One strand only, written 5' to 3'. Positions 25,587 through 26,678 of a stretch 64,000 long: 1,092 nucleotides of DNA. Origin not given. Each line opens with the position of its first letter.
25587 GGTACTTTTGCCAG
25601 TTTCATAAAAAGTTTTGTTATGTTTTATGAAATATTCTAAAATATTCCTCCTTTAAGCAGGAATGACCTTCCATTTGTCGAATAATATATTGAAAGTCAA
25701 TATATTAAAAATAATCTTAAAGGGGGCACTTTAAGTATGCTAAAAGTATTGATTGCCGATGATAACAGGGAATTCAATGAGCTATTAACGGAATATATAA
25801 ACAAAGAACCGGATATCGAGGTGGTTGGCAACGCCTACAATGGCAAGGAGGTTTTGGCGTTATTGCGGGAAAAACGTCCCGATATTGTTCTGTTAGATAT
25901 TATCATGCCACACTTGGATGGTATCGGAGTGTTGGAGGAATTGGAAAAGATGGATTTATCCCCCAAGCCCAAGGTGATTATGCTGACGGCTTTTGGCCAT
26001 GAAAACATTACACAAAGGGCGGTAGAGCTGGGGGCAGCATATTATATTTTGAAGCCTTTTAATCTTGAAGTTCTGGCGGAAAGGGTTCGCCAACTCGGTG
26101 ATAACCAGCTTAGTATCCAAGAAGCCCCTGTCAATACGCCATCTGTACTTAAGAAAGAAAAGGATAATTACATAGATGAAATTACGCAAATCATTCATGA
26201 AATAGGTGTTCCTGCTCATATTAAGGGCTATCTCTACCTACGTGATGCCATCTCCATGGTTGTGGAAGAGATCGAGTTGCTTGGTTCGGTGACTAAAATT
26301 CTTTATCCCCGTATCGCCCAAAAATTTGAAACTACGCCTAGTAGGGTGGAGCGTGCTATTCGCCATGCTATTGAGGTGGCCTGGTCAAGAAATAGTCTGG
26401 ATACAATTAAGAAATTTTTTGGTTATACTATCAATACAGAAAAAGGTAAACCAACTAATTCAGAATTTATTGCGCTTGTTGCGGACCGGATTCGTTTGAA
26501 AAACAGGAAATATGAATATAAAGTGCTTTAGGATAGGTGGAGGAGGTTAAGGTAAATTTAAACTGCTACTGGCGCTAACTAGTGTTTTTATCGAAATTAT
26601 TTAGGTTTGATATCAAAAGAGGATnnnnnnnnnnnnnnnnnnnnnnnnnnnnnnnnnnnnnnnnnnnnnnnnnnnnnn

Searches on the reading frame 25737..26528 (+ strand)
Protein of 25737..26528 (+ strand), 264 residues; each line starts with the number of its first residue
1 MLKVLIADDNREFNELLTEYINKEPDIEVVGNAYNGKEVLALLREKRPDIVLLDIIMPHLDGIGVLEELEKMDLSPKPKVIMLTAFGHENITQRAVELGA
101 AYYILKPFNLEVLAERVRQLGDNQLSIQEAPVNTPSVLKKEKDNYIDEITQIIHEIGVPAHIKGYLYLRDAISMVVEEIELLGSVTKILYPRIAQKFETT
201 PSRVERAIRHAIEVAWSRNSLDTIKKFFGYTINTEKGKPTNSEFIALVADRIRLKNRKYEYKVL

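Call 67: search_protein_families(library=pfam, proteins=[window:25737-26528:+], max_evalue=0.000001)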
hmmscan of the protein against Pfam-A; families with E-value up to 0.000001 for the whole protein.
window:25737-26528:+ (264 aa): 2 families
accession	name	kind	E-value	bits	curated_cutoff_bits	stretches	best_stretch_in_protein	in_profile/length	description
PF08769.17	Spo0A_C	-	1.5e-44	150.7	25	1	149-252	1-104/104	Sporulation initiation factor Spo0A C terminal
PF00072.30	Response_reg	-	2.8e-28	98.7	30.2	1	4-118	1-111/111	Response regulator receiver domain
